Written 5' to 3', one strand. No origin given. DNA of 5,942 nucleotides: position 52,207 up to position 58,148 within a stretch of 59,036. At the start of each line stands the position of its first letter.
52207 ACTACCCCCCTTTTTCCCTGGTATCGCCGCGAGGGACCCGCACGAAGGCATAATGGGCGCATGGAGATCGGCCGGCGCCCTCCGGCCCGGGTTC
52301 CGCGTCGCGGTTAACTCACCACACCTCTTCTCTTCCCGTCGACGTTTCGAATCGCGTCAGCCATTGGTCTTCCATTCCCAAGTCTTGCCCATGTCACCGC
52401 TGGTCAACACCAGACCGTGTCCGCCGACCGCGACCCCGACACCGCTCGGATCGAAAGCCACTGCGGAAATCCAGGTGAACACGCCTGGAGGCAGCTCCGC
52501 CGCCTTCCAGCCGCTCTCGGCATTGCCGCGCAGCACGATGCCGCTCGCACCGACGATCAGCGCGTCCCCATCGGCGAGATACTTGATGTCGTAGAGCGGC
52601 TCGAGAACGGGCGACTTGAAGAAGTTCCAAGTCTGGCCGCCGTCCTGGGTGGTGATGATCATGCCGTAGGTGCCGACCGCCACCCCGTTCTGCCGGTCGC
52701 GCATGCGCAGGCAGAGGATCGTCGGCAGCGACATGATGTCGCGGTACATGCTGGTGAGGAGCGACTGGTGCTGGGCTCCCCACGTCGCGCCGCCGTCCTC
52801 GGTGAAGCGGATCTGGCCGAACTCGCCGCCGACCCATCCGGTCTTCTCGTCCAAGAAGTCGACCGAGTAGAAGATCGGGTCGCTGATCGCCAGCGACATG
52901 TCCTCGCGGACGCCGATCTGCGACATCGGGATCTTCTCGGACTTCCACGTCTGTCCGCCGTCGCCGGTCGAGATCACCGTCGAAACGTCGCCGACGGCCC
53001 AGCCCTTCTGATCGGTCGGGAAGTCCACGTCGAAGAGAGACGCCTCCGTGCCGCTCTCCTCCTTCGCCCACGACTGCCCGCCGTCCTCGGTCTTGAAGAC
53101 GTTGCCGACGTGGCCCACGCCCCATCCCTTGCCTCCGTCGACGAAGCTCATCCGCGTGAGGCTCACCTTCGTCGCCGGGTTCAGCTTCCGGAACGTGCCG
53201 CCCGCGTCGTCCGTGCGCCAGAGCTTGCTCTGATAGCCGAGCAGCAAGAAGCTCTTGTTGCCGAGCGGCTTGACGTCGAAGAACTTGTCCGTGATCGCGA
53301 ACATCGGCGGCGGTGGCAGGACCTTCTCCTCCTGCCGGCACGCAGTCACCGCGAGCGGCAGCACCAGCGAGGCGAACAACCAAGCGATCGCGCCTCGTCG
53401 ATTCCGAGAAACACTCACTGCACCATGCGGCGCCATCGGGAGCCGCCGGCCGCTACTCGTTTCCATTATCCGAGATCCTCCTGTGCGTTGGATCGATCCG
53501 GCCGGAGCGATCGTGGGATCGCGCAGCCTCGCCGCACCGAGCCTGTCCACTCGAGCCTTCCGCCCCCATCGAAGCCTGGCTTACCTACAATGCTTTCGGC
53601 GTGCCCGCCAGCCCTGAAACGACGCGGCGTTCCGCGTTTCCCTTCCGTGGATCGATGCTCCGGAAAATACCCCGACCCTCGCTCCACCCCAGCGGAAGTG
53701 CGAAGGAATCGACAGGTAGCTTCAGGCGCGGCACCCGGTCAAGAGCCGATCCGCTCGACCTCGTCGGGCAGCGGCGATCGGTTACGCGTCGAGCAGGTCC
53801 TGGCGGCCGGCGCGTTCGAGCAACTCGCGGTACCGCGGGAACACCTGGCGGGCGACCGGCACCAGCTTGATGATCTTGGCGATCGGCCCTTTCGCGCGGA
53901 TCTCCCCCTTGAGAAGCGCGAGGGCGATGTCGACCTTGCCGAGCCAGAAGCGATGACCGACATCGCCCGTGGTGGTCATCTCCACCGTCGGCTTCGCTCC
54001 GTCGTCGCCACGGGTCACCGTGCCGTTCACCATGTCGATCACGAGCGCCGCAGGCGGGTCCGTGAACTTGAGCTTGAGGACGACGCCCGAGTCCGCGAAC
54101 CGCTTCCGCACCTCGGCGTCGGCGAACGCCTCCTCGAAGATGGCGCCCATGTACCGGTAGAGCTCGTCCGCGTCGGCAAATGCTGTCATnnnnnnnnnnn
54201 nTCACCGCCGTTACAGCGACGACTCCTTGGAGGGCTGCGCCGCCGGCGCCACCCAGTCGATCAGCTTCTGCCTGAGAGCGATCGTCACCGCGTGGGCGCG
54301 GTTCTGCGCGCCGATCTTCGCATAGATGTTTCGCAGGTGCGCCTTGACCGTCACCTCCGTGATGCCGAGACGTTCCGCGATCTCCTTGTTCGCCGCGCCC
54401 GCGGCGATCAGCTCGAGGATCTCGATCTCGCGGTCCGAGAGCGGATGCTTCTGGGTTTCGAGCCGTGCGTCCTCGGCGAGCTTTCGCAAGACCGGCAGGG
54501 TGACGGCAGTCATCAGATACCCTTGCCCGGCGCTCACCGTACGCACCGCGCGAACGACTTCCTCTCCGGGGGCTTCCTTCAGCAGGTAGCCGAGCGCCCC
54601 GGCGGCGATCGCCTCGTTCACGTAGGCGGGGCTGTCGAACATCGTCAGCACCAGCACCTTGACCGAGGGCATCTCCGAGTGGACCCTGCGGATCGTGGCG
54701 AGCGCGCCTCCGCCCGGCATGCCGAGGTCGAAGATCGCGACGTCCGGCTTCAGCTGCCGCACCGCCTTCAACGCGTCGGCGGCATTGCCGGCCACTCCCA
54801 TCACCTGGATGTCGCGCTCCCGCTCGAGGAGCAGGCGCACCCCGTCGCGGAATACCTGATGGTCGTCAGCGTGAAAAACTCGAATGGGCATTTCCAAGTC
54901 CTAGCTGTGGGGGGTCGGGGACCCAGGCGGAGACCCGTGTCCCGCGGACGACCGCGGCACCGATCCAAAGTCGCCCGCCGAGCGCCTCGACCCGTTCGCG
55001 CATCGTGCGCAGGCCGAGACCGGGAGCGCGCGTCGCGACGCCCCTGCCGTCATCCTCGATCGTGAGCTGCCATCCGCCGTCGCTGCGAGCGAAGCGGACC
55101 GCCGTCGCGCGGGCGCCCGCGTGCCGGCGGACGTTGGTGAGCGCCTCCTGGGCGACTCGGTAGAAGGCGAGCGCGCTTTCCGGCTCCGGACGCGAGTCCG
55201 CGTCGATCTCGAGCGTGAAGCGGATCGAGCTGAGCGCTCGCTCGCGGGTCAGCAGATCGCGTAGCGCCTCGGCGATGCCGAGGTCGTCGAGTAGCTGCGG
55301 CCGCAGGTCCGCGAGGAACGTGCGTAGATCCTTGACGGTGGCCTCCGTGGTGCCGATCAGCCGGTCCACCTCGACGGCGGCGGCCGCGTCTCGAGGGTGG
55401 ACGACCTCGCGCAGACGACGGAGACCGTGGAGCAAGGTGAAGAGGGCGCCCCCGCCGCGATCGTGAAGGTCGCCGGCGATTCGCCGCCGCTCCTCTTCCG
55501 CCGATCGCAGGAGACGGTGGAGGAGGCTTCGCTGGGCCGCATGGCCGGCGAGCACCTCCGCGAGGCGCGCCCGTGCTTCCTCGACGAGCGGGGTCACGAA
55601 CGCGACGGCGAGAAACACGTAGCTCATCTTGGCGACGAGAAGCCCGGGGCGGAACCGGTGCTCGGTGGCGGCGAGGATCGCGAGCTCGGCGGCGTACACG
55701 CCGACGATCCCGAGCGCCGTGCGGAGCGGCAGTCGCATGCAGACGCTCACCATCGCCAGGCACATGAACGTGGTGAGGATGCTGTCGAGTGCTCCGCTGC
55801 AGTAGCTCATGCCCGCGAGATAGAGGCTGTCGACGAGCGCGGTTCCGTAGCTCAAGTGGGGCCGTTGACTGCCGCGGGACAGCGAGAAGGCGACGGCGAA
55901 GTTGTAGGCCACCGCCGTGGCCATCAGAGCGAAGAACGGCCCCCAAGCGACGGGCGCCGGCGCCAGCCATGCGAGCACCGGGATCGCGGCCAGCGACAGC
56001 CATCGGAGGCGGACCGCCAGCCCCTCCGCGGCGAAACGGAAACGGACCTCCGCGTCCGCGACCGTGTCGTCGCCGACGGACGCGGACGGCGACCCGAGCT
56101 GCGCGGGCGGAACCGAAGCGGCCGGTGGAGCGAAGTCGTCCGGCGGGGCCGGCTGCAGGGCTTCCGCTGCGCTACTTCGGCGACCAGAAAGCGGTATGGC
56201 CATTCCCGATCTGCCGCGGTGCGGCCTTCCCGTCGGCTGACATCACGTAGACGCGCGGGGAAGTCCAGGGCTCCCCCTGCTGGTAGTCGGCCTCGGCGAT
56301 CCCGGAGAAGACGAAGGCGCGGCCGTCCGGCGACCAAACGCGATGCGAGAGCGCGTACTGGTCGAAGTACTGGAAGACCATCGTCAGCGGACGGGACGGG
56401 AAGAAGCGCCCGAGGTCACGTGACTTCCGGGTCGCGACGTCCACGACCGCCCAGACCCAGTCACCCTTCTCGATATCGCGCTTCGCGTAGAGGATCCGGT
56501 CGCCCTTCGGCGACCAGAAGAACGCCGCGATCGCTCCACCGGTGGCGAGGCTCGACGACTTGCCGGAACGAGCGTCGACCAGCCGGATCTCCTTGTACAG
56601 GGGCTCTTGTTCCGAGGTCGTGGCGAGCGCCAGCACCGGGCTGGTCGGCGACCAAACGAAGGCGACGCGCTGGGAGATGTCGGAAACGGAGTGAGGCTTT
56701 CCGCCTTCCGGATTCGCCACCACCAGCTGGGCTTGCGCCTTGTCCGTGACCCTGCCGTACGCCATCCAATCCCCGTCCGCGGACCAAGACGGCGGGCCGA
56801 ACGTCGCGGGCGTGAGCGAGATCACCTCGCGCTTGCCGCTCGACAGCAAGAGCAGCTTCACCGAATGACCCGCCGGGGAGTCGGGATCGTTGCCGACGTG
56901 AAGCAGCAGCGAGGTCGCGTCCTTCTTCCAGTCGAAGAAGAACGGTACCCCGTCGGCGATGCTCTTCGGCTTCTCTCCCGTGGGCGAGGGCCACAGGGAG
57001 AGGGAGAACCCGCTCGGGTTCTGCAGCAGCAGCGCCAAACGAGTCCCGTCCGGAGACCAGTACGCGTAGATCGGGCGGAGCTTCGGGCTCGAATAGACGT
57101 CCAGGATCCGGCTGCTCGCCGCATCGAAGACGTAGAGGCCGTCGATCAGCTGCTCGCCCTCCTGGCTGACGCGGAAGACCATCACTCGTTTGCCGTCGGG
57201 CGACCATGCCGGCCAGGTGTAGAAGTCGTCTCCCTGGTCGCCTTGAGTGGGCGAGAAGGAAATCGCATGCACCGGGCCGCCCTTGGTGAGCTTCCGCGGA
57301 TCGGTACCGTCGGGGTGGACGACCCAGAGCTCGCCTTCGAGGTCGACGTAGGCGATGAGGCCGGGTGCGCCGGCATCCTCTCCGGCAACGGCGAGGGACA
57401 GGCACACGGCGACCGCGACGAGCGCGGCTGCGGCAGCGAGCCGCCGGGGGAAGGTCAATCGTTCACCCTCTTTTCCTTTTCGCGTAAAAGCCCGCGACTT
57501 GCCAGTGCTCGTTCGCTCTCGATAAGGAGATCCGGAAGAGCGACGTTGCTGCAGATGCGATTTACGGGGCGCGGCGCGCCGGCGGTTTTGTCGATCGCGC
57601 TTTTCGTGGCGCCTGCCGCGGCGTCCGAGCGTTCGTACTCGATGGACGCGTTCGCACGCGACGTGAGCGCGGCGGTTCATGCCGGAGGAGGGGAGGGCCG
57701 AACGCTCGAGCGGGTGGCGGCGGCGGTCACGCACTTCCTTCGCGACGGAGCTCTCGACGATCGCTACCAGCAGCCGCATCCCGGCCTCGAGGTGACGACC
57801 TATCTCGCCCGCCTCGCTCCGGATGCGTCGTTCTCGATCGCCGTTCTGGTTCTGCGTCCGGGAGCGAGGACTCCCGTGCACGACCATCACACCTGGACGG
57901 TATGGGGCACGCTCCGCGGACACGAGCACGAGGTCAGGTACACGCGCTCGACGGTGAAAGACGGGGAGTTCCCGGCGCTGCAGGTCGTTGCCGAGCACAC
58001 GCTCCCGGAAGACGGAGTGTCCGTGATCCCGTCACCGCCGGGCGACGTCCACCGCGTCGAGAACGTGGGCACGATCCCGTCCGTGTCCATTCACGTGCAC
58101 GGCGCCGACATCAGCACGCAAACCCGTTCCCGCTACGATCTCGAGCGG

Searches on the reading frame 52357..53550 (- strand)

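Call 12: search_protein_families(library=pfam, proteins=[window:52357-53550:-], max_evalue=0.00001)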
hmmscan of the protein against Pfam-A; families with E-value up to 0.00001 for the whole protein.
window:52357-53550:- (397 aa): 2 families
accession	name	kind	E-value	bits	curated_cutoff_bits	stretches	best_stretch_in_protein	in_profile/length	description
PF14870.12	PSII_BNR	-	4.3e-24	85.8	27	1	160-257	8-94/303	Photosynthesis system II assembly factor YCF48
PF15902.12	Sortilin-Vps10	-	2.2e-08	33.8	33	0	150-285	2-139/446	Sortilin, neurotensin receptor 3,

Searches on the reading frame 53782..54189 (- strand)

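Call 12: search_protein_families(library=pfam, proteins=[window:53782-54189:-], max_evalue=0.00001)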
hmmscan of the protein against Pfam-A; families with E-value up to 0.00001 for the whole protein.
window:53782-54189:- (135 aa): 0 families

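Call 69: search_protein_families(library=pfam, proteins=[window:53782-54189:-], max_evalue=0.01)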
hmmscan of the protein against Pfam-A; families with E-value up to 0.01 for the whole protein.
window:53782-54189:- (135 aa): 1 family
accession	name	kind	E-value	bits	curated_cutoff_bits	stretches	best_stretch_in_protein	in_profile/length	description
PF02036.22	SCP2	-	0.00095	19.9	21.3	1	23-112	8-99/101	SCP-2 sterol transfer family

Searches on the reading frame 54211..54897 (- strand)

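Call 19: search_protein_families(library=pfam, proteins=[window:54211-54897:-], max_evalue=0.00001)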
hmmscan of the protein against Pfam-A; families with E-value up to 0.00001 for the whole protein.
window:54211-54897:- (228 aa): 2 families
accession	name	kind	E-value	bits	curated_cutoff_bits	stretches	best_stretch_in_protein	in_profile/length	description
PF00196.25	GerE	-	4.8e-21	74.6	23.5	1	152-207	2-57/57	Bacterial regulatory proteins, luxR family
PF00072.30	Response_reg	-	1.3e-20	74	30.2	1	7-118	1-110/111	Response regulator receiver domain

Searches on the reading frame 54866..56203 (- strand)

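Call 19: search_protein_families(library=pfam, proteins=[window:54866-56203:-], max_evalue=0.00001)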
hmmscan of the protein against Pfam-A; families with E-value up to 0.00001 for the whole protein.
window:54866-56203:- (445 aa): 2 families
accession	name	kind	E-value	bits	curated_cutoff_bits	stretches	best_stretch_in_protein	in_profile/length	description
PF02518.31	HATPase_c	-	1.4e-10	42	26.4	1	345-431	4-110/111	Histidine kinase-, DNA gyrase B-, and HSP90-like ATPase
PF07730.19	HisKA_3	-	9.3e-09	36.2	24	1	238-304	1-67/68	Histidine kinase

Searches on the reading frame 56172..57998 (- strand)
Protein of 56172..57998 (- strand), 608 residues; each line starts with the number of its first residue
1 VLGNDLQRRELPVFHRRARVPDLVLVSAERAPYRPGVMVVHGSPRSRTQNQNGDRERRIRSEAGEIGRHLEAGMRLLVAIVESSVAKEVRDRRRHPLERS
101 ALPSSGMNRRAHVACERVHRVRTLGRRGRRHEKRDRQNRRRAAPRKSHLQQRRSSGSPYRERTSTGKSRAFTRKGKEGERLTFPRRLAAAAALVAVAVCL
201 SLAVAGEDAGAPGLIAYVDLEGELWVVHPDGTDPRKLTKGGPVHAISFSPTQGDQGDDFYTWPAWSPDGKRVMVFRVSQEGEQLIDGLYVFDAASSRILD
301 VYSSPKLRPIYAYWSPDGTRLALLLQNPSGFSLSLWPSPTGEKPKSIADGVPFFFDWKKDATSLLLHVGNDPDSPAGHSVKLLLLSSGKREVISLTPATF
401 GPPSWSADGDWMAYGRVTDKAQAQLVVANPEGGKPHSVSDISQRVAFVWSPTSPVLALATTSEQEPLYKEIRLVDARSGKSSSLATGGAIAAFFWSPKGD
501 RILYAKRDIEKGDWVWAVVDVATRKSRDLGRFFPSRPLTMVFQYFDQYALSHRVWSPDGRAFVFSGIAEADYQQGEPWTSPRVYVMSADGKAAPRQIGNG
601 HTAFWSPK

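Call 19: search_protein_families(library=pfam, proteins=[window:56172-57998:-], max_evalue=0.00001)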
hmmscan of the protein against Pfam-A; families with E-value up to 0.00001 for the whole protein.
window:56172-57998:- (608 aa): 2 families
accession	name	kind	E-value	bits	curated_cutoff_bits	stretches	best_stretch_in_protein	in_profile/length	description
PF07676.18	PD40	-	2.3e-11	43.8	20.9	0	261-272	12-23/38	WD40-like Beta Propeller Repeat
PF25174.1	Beta-prop_THOC3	-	2.8e-06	27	305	0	404-564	9-146/272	THOC3 beta-propeller domain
